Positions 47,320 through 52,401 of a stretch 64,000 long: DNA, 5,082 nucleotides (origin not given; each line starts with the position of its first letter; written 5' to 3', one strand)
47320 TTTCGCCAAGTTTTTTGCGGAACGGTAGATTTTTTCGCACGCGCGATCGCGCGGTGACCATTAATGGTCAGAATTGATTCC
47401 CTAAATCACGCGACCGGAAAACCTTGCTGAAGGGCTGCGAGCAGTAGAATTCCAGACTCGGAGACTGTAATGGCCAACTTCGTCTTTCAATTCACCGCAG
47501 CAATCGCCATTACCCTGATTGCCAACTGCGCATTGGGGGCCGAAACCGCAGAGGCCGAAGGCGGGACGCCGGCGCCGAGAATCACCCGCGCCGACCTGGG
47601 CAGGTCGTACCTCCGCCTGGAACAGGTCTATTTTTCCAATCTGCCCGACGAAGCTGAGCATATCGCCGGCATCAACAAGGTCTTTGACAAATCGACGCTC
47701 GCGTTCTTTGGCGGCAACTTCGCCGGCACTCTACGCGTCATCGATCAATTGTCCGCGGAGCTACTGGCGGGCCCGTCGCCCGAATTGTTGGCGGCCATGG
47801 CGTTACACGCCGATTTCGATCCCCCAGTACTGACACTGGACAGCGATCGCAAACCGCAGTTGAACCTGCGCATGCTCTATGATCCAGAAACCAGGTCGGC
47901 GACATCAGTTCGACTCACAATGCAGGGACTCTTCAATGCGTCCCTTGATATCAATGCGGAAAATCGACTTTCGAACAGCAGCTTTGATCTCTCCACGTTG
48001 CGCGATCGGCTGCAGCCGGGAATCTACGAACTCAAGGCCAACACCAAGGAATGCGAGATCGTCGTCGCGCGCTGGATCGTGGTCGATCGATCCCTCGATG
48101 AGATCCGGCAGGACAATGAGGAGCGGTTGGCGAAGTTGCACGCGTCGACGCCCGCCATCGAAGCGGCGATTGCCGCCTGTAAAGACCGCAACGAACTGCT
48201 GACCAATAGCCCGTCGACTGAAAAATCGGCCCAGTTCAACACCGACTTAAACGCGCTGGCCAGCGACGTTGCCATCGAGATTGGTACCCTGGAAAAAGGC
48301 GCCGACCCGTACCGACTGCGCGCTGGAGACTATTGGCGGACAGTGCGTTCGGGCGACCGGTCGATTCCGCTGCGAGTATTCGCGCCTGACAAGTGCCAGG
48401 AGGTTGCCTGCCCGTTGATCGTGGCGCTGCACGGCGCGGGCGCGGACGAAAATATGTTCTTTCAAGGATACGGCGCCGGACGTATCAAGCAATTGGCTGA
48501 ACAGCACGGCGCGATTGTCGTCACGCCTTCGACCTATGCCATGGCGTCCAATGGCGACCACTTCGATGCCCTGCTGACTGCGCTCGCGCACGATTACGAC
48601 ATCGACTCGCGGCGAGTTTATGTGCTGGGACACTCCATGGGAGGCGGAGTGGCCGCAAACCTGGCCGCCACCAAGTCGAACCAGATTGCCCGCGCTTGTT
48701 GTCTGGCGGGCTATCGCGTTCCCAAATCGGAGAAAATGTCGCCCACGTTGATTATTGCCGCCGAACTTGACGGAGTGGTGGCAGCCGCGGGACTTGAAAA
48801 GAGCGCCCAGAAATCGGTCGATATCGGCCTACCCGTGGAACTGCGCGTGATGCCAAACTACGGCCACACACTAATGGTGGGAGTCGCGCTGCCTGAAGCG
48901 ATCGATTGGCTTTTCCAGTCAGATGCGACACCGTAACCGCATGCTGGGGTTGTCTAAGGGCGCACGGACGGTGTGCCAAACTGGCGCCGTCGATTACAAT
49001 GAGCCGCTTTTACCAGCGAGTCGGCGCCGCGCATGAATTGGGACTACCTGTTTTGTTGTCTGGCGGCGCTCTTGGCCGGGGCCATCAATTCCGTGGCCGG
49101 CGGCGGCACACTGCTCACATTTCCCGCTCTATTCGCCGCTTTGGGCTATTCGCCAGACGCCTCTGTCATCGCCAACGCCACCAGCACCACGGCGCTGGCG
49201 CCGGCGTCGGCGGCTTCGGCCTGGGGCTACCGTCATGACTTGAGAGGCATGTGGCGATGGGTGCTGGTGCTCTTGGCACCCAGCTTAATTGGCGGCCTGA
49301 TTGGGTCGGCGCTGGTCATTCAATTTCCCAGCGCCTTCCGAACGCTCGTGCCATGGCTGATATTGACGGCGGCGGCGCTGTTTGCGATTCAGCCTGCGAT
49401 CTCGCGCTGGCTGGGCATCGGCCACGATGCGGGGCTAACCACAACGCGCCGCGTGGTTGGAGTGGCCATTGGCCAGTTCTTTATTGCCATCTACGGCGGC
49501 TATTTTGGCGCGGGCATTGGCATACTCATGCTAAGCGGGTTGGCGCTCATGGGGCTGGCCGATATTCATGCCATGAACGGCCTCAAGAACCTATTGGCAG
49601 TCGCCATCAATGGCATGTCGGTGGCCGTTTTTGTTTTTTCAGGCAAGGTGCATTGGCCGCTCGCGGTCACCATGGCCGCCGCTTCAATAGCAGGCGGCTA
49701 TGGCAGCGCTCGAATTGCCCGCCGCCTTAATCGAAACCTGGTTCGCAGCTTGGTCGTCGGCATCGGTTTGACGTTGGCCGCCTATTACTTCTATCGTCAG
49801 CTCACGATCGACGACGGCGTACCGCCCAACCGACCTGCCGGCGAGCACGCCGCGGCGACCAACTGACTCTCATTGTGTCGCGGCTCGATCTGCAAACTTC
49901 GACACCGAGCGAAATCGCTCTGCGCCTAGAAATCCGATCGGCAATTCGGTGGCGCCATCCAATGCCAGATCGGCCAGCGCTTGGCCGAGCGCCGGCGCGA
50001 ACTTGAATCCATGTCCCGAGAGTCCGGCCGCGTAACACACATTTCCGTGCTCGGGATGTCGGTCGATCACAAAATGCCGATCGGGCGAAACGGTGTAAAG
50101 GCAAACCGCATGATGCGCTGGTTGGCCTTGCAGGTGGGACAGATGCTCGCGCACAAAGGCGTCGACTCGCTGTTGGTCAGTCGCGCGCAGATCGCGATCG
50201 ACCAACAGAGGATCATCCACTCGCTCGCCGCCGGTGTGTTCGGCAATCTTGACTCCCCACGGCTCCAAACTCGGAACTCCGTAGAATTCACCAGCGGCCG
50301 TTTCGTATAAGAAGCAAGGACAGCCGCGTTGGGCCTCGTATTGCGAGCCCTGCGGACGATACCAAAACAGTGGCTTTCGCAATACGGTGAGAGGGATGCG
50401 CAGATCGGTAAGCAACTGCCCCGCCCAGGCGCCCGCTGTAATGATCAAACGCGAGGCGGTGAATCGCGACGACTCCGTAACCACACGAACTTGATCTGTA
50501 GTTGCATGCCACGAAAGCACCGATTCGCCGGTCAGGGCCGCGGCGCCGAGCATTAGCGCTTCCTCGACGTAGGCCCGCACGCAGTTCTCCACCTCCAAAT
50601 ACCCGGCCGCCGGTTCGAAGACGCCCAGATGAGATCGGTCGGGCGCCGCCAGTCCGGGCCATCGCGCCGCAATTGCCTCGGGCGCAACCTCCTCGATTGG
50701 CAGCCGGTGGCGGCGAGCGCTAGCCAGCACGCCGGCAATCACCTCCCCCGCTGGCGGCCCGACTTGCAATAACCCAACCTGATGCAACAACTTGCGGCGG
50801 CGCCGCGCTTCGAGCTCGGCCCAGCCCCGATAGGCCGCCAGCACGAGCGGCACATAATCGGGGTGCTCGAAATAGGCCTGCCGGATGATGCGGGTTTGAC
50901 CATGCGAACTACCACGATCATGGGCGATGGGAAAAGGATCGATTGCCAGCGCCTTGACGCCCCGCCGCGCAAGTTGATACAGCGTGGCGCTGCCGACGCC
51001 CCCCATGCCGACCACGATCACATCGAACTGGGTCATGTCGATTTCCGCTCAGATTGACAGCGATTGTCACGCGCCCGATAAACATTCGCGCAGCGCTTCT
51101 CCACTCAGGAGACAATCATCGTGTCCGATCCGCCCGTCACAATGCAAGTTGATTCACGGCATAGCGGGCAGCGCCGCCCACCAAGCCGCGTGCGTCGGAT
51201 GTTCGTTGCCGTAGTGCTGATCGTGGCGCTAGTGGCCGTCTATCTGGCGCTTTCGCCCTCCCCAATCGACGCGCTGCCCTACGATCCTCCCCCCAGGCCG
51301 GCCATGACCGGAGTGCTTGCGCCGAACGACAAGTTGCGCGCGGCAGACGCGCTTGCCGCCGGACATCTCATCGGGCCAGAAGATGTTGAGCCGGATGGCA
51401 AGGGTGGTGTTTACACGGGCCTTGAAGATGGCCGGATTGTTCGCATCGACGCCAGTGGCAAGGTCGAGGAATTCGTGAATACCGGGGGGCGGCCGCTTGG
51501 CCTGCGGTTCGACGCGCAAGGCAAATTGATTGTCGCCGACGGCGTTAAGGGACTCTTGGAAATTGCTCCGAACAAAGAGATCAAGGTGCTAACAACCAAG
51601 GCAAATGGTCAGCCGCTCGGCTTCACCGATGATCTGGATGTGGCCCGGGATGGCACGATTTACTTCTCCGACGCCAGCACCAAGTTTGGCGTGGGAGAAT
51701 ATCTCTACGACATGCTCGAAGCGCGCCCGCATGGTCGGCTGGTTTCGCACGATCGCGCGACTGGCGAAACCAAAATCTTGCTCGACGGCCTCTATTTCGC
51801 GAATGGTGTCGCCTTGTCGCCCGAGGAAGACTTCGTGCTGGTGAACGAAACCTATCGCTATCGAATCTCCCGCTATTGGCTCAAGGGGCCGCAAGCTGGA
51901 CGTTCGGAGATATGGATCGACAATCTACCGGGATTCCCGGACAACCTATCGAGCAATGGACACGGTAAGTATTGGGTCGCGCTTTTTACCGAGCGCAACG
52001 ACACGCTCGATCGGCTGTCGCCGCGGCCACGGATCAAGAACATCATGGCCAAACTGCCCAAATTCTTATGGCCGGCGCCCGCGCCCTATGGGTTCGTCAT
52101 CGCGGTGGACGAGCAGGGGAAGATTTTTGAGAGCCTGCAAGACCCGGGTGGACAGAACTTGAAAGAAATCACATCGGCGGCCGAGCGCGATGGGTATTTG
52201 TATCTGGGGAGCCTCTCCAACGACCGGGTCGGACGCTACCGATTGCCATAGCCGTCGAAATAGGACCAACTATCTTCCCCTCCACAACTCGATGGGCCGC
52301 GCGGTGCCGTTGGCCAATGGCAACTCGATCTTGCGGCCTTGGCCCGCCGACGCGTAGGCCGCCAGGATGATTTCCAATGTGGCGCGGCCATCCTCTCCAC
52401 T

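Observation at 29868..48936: Self-contained lipid-type PKS locus: megasynthase + trans-ER + thioester reductase + MMPL exporter + PapA-like acyltransferase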

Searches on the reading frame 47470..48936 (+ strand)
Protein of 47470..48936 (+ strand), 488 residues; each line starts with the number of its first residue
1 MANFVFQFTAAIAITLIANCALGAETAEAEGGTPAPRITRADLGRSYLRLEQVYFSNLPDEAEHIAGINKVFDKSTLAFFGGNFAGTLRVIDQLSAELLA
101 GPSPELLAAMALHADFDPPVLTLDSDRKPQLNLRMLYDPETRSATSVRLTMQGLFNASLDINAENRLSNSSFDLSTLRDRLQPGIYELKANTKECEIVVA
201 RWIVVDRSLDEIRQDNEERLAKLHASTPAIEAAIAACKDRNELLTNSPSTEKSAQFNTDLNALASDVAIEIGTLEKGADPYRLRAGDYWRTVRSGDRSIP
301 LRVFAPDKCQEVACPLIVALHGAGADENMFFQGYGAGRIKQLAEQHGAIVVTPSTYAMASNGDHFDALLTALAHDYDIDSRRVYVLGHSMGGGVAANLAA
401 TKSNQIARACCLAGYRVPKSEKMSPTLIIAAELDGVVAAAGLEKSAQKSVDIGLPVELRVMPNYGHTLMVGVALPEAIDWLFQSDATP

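Call 3: search_protein_families(library=pfam, proteins=[window:47470-48936:+], max_evalue=0.01)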
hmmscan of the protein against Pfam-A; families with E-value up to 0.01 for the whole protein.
window:47470-48936:+ (488 aa): 14 families
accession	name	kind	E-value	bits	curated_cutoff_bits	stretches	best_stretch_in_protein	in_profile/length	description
PF00561.26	Abhydrolase_1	-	3.9e-08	33.7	25.8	1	380-414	68-102/245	alpha/beta hydrolase fold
PF12740.14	PETase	-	1.5e-07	31.6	28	1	377-438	121-183/263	PET hydrolase-like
PF12695.13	Abhydrolase_5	-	1.2e-06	28.8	27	1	381-448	57-125/164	Alpha/beta hydrolase family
PF12146.15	Hydrolase_4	-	4.8e-06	26.5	27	1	369-431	66-127/239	Serine aminopeptidase, S33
PF12697.13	Abhydrolase_6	-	5e-06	27.8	26.3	1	317-414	1-93/217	Alpha/beta hydrolase family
PF07859.19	Abhydrolase_3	-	7e-06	26.4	25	1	358-403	46-93/210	alpha/beta hydrolase fold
PF00756.26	Esterase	-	1.2e-05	25.6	22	1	366-418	100-152/251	Putative esterase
PF01738.24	DLH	-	4.2e-05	23.7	21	1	359-467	75-187/217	Dienelactone hydrolase family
PF10503.15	Esterase_PHB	-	0.00015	21.5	23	0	367-405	83-121/219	Esterase PHB depolymerase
PF00326.27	Peptidase_S9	-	0.00021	21.3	22.6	0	368-403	51-85/213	Prolyl oligopeptidase family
PF20434.5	BD-FAE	-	0.00063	19.7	26.8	1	305-405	5-114/215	BD-FAE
PF20408.4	Abhydrolase_11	-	0.0042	17.3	27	0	317-415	5-107/193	Alpha/beta hydrolase domain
PF07819.20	PGAP1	-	0.0086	16.3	24.3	0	379-402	89-112/233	PGAP1-like alpha/beta domain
PF02230.22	Abhydrolase_2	-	0.009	16.3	23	0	375-466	99-199/217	Phospholipase/Carboxylesterase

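Call 6: search_protein_families(library=ncbifam, proteins=[window:47470-48936:+], max_evalue=0.01)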
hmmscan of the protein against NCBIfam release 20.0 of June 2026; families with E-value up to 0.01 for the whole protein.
window:47470-48936:+ (488 aa): 12 families
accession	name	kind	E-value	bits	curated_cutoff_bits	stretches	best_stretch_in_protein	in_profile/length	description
NF050058.1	e_dPHAscl_type1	hypoth_equivalog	1.1e-17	64.5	150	1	297-422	6-145/276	extracellular catalytic domain type 1 short-chain-length polyhydroxyalkanoate depolymerase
TIGR01840.1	esterase_phb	subfamily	2e-10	40.5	107.85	2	368-415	82-129/213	PHB depolymerase family esterase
NF051441.1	BisHyethTerphBdeA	equivalog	6.8e-08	32.1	520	1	371-440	158-228/305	bis(hydroxyethyl) terephthalate hydrolase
NF011457.0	PRK14875.1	equivalog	6.8e-05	22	307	1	317-409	135-226/372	acetoin dehydrogenase dihydrolipoyllysine-residue acetyltransferase subunit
TIGR02821.1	fghA_ester_D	equivalog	0.0002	21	281.7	0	300-356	28-81/275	S-formylglutathione hydrolase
NF058653.1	LipP1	equivalog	0.00029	19.8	350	1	290-402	49-165/300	LipP1 family hormone-sensitive lipase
NF033149.0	CHL_hydrolase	equivalog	0.00043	19.3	500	1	296-400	58-167/310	chloramphenicol hydrolase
NF050059.1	e_dPHAscl_type2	hypoth_equivalog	0.0043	16.4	280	0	303-358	209-266/305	extracellular catalytic domain type 2 short-chain-length polyhydroxyalkanoate depolymerase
NF045632.1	hydroxlase_HsaD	equivalog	0.005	15.8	400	1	315-409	35-132/290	4,5:9,10-diseco-3-hydroxy-5,9,17-trioxoandrosta-1(10),2-diene-4-oate hydrolase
TIGR01738.1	bioH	equivalog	0.0063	16.2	206.95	0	317-414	7-98/245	pimeloyl-ACP methyl ester esterase BioH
NF051488.1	bifunc_PcaDC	exception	0.0064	15.7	390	0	346-412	49-109/375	bifunctional 3-oxoadipate enol-lactonase/4-carboxymuconolactone decarboxylase PcaDC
TIGR02427.1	protocat_pcaD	equivalog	0.0098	15.3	255.85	0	346-410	50-108/251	3-oxoadipate enol-lactonase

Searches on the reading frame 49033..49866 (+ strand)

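Call 8: search_protein_families(library=pfam, proteins=[window:49033-49866:+], max_evalue=0.001)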
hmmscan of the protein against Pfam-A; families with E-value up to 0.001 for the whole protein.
window:49033-49866:+ (277 aa): 1 family
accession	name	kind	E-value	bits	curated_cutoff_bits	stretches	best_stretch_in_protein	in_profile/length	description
PF01925.25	TauE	-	5.5e-38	131.4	32.6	1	9-251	2-236/237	Sulfite exporter TauE/SafE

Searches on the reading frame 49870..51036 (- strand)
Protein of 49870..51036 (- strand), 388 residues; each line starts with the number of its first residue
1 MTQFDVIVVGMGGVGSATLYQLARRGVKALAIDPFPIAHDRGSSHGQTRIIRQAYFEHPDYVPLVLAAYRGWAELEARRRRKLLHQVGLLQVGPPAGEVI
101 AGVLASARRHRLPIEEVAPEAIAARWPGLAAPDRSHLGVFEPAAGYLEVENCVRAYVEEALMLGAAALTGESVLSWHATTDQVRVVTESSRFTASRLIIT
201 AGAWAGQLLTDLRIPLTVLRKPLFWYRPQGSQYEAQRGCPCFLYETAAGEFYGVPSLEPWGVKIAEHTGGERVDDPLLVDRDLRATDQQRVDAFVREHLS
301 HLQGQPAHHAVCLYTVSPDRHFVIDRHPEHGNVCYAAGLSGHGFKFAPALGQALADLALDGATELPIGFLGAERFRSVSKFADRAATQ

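Call 8: search_protein_families(library=pfam, proteins=[window:49870-51036:-], max_evalue=0.001)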
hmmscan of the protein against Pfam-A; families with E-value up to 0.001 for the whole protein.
window:49870-51036:- (388 aa): 2 families
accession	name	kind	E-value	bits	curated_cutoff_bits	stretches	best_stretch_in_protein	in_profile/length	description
PF01266.30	DAO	-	4.6e-45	155.1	27.9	1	5-357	1-353/353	FAD dependent oxidoreductase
PF00899.27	ThiF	-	0.00088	18.9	28.1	0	4-32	21-49/238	ThiF family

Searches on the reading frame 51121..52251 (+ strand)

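Call 8: search_protein_families(library=pfam, proteins=[window:51121-52251:+], max_evalue=0.001)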
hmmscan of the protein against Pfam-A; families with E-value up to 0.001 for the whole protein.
window:51121-52251:+ (376 aa): 3 families
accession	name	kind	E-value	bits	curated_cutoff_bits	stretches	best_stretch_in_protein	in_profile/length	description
PF03088.22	Str_synth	-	3.2e-28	98.1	25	1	170-257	1-89/89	Strictosidine synthase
PF20067.5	SSL_N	-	7.4e-16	58.2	18.9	1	64-109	1-46/46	Strictosidine synthase-like, N-terminal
PF08450.18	SGL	-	2.4e-14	54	26.3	1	102-302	20-213/246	SMP-30/Gluconolactonase/LRE-like region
